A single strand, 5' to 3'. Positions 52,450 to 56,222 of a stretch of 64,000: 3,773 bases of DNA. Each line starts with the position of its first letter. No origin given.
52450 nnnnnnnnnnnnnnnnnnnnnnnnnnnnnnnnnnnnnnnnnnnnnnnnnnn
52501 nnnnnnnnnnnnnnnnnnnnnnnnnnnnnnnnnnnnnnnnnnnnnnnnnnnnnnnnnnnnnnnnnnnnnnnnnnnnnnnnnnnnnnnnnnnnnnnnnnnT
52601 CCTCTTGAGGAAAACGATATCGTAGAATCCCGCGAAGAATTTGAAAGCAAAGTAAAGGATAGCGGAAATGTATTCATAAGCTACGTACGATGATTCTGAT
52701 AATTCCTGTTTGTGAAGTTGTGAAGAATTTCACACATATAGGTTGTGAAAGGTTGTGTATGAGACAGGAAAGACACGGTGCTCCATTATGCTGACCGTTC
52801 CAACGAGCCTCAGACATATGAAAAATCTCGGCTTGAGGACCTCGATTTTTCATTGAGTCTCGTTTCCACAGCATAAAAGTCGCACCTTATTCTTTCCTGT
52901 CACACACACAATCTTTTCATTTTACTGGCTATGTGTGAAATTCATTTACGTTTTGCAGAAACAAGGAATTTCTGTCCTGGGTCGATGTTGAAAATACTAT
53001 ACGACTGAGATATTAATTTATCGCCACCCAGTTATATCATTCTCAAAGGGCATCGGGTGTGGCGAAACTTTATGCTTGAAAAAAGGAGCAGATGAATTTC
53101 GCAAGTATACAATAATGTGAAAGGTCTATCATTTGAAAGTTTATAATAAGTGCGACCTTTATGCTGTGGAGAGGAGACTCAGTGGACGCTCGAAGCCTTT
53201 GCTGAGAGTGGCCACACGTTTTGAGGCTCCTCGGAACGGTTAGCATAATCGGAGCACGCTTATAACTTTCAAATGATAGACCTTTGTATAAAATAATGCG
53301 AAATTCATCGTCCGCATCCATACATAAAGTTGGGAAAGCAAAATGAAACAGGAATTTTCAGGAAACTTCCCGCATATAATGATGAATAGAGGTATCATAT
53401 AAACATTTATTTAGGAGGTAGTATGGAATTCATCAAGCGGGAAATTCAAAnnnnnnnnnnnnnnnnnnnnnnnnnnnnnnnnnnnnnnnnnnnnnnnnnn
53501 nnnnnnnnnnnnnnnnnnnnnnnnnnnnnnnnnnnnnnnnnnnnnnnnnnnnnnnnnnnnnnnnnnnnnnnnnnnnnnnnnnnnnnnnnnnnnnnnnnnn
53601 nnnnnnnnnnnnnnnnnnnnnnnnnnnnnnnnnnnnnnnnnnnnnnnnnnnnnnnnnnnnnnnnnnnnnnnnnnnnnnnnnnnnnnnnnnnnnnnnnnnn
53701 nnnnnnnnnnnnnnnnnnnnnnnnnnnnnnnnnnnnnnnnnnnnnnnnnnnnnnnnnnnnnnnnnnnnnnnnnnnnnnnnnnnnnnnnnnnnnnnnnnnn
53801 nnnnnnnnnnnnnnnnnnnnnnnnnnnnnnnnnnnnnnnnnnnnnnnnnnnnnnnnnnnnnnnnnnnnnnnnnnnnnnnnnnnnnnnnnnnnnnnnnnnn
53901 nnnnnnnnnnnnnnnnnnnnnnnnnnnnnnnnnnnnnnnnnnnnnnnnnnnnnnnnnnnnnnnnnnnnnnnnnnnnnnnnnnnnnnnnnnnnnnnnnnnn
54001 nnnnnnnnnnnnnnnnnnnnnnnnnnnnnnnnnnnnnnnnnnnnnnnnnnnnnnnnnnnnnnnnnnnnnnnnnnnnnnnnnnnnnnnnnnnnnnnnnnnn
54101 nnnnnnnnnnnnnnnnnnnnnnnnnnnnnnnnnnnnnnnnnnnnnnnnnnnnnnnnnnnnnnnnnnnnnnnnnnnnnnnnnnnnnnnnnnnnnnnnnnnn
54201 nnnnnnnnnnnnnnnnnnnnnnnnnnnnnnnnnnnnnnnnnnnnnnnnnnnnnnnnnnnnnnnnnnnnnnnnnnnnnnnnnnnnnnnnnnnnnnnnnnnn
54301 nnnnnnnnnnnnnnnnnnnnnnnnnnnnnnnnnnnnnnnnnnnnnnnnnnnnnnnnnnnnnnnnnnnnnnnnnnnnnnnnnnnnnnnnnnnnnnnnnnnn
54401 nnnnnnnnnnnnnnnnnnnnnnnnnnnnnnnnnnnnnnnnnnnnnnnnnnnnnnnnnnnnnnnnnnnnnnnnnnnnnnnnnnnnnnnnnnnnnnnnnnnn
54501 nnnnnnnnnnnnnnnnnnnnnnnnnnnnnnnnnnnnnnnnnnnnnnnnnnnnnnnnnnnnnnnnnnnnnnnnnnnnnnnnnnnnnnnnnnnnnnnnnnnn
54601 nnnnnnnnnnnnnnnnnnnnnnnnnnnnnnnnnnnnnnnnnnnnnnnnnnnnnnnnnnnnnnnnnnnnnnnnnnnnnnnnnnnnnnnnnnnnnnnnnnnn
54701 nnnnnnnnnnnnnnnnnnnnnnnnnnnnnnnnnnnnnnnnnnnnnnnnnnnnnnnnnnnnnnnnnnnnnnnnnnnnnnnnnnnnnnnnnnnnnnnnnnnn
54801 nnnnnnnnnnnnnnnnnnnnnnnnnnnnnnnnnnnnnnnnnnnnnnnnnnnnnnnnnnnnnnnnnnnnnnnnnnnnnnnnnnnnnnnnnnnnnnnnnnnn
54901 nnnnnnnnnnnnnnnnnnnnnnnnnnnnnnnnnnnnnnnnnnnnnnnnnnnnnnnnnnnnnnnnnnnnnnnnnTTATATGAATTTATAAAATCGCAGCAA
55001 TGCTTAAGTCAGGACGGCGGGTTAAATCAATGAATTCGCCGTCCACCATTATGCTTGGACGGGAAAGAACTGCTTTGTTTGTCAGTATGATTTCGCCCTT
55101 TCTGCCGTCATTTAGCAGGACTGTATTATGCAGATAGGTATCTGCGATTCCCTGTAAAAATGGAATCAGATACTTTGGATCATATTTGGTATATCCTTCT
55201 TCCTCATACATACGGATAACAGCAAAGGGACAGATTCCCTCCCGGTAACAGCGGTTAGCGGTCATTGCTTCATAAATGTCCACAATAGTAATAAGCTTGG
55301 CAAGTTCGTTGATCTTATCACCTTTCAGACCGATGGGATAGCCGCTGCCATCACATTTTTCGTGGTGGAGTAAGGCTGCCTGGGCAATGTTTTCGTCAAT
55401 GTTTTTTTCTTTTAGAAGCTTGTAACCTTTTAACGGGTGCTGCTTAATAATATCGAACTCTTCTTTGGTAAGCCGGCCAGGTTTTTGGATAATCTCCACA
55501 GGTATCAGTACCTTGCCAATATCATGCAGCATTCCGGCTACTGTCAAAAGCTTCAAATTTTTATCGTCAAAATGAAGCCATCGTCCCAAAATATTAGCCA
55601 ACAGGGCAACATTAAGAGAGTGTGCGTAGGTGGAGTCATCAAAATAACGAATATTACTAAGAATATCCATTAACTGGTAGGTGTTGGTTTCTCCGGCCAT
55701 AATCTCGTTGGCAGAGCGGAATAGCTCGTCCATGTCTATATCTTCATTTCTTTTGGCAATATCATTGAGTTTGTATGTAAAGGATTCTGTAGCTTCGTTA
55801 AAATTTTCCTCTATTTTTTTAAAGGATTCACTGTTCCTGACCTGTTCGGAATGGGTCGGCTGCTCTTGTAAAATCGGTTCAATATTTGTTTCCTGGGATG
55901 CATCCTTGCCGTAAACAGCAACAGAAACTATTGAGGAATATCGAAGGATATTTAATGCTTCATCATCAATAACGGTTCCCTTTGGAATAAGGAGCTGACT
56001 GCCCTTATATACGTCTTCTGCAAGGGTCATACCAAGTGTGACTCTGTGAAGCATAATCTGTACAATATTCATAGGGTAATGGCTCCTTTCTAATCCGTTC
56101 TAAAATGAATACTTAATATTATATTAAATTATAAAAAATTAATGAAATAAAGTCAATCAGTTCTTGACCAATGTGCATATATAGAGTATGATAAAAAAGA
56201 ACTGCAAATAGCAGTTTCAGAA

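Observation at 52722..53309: Convergent pair of homologous ~220-nt rod-like hairpin elements with compensatory base-pair changes, probably unassigned structured RNAs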

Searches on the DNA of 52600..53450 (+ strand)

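Call 4: search_rna_families(source=window, start=52600, end=53450, threshold=evalue, max_evalue=10, show_alignments=3)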
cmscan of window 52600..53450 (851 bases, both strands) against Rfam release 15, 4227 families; matches with E-value up to 10: 0.
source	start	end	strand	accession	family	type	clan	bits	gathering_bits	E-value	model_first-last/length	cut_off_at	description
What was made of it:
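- On 6S RNA (Rfam RF00013 and related models): cmscan of 52600-53450, both strands, E<=10: no hit of any family (call 4).
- No Rfam match, 6S included (call 4).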

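Call 15: search_dna_similar(query=window:52700-53340:+, collection=plasmids, mode=distant, max_evalue=0.01)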
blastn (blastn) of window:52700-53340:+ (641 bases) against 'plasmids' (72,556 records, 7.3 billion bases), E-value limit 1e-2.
No match.

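Call 16: search_dna_similar(query=window:52700-53340:+, collection=phages, mode=distant, max_evalue=0.01)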
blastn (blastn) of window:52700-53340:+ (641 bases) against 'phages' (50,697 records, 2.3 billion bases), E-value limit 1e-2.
No match.

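Call 26: build_rna_model(alignment_id=A3)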
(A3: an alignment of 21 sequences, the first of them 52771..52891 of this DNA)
Model R1 built from alignment A3 (21 sequences, 122 columns); structure: RNAalifold consensus.
model positions 121; base pairs 19; branch points 0; effective number of sequences 2.3; information 0.59 bits per position. Calibrated on 0.2 Mb of random sequence (short: E-values are rough).
structure used (alignment columns):
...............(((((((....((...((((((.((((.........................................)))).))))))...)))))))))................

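Call 27: search_with_rna_model(model_id=R1, sources=[window, L013, L015, L016, L017, L019, L020, L021, L022, L023, L025, L027, L028, L029, L030, L031, L032, L033, L035, L037], max_evalue=1)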
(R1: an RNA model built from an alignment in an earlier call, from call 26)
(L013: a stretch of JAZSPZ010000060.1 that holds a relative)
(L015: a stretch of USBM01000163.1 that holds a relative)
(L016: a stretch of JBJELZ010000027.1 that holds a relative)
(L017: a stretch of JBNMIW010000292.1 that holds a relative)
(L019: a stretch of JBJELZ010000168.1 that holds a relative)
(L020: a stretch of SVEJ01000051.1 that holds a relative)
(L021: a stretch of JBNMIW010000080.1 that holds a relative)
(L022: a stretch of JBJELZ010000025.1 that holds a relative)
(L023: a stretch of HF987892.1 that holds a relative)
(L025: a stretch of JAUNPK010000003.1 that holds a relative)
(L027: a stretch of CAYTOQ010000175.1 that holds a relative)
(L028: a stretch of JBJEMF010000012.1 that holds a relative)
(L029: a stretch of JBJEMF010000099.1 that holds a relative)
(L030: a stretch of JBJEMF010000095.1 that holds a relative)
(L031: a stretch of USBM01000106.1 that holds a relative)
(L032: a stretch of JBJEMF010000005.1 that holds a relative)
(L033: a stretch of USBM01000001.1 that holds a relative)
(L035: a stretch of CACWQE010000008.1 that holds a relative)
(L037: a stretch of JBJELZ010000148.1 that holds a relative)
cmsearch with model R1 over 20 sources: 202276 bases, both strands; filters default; matches with E-value up to 1: 26.
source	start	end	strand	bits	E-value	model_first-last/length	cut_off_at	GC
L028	3207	3327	-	129.8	4.3e-33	1-121/121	no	0.41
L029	5548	5668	+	128.5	9.6e-33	1-121/121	no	0.42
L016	6762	6882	+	127.4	1.9e-32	1-121/121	no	0.41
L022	5791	5911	-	125.9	5.2e-32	1-121/121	no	0.44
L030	5154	5273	+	125.8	5.4e-32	1-121/121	no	0.4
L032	4805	4925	+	124.5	1.2e-31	1-121/121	no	0.41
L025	7139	7259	+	123.4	2.5e-31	1-121/121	no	0.42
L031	6991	7111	+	122.9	3.5e-31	1-121/121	no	0.41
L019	6902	7022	-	122.9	3.5e-31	1-121/121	no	0.44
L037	2046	2165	-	119.3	3.5e-30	1-121/121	no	0.43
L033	1229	1349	+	118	8.2e-30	1-121/121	no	0.44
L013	7756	7877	-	116.1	2.7e-29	1-121/121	no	0.47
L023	5454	5573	+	114.7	6.6e-29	1-121/121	no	0.47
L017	1318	1437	-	114.4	8.3e-29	1-121/121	no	0.46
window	53144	53263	-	113.3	1.6e-28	1-121/121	no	0.52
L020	4268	4389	+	112.4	2.8e-28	1-121/121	no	0.46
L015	2921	3041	-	111.3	5.9e-28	1-121/121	no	0.5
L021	4153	4273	+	110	1.3e-27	1-121/121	no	0.49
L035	7501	7622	+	107.8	5.5e-27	1-121/121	no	0.44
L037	1714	1835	+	106.7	1.1e-26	1-121/121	no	0.43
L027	2408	2528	+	95.2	1.7e-23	1-121/121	no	0.46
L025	7140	7259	-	20.2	0.012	1-121/121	no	0.43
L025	1226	1321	-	17.3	0.075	1-121/121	no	0.35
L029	3185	3243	-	14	0.6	1-121/121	no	0.32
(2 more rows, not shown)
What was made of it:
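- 52722..52946 (+): Element A: long imperfect hairpin. A diverged, partly degenerate family member whose ends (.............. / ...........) resemble type-3 ends. Covariance-model hit 52771-52891 at 110 bits, call 27.
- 53091..53309 (-): Element B: long hairpin of type 1. Covariance-model hit 53144-53263 at 113 bits, call 27.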

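Call 39: search_with_rna_model(model_id=R1, sources=[L038, L039, L040, L041, L042, L043, L044], max_evalue=1)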
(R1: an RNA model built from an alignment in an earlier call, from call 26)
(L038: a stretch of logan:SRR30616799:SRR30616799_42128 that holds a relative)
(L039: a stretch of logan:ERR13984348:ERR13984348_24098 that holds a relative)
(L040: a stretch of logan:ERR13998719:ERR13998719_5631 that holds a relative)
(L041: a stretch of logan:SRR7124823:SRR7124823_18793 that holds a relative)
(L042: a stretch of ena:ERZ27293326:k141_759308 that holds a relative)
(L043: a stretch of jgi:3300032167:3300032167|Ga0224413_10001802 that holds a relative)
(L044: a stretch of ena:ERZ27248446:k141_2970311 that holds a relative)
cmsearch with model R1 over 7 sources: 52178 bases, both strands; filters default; matches with E-value up to 1: 1.
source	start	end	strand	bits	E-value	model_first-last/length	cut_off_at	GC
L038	273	392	-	113.3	4.1e-29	1-121/121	no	0.52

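Call 41: search_with_rna_model(model_id=R1, sources=[L045], max_evalue=10)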
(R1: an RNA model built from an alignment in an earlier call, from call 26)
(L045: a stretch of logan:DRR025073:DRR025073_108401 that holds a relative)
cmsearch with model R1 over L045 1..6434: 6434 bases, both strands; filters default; matches with E-value up to 10: 1.
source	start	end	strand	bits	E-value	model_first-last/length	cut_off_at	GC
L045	3318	3438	-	93.5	1.7e-24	1-121/121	no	0.53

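Call 47: search_with_rna_model(model_id=R1, sources=[L046, L047, L048, L049, L050, L051, L052, L053, L054, L055, L056, L057, L058, L059, L060, L061, L062, L063, L064], max_evalue=0.1)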
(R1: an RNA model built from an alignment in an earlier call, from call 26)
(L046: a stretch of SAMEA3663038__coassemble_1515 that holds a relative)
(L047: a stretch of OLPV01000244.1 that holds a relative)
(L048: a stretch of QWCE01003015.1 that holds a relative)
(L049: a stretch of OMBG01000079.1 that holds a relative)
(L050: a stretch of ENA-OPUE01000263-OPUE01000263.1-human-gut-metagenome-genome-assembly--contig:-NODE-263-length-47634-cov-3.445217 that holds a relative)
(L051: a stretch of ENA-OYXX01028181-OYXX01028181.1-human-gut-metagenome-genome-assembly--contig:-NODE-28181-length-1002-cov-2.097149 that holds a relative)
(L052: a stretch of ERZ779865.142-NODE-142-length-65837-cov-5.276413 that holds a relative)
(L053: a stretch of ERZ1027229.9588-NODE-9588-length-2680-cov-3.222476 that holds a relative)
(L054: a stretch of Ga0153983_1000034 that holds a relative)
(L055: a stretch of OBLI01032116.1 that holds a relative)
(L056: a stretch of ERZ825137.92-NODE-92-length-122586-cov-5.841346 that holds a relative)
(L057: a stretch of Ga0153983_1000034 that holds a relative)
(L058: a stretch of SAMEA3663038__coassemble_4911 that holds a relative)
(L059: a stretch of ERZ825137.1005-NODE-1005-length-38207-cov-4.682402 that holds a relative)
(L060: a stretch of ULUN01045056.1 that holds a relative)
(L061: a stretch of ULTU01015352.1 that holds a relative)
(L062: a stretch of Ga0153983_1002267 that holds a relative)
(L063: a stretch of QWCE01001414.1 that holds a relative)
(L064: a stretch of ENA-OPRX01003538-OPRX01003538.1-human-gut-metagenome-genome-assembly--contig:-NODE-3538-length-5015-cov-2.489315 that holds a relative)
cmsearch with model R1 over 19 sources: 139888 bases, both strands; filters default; matches with E-value up to 0.1: 20.
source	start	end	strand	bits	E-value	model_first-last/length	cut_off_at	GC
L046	5523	5643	-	122.9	2.4e-31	1-121/121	no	0.44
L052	9906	10025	+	114.7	4.5e-29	1-121/121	no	0.47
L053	2392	2511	+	114.7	4.5e-29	1-121/121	no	0.47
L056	2853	2972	+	114.7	4.5e-29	1-121/121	no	0.47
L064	3708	3827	+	114.7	4.5e-29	1-121/121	no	0.47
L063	3966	4086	+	111.3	4.1e-28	1-121/121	no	0.5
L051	780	900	+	111.3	4.1e-28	1-121/121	no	0.5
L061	5172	5292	-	111.3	4.1e-28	1-121/121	no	0.5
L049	10680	10799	+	110.1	8.4e-28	1-121/121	no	0.47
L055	1157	1278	+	107.8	3.8e-27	1-121/121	no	0.44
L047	327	447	-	101.3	2.3e-25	1-121/121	no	0.42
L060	10828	10948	-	101.3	2.3e-25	1-121/121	no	0.42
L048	10240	10360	+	95.8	8e-24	1-121/121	no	0.45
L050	3233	3353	+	94.7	1.6e-23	1-121/121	no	0.44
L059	2664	2784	+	94.7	1.6e-23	1-121/121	no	0.44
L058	3323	3425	+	92.4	7.2e-23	1-104/121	3'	0.46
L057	517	631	+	63.9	5.8e-15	1-121/121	no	0.51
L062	2053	2168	+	59.1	1.3e-13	1-121/121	no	0.53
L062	2378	2493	-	52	1.2e-11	1-121/121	no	0.53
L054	4648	4762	-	51.9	1.3e-11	1-121/121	no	0.57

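Call 71: search_with_rna_model(model_id=R1, sources=[L066, L067, L068, L065], max_evalue=1)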
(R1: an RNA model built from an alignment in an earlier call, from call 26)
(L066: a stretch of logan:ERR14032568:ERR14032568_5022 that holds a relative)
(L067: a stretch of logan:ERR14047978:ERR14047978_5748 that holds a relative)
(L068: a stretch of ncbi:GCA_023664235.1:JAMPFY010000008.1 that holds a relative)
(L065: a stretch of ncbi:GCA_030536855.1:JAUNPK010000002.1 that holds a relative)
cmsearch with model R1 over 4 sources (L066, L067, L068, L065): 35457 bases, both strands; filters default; matches with E-value up to 1: 0.
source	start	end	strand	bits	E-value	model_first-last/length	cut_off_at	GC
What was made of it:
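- On 6S RNA: The element is absent at orthologous sites of relatives (calls 39, 71).
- Positions are not conserved between related species (calls 39, 71).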

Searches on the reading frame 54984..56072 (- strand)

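Call 13: search_protein_families(library=pfam, proteins=[window:54984-56072:-])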
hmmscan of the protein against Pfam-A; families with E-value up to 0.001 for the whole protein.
window:54984-56072:- (362 aa): 3 families
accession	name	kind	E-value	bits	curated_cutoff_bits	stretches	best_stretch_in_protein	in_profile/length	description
PF13487.12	HD_5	-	1.1e-33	116.9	27.2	1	151-300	17-169/170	HD domain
PF01966.28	HD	-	1.3e-20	74.2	22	1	148-270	1-116/116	HD domain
PF08668.18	HDOD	-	4.3e-05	23.5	22.9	1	149-197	96-142/196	HDOD domain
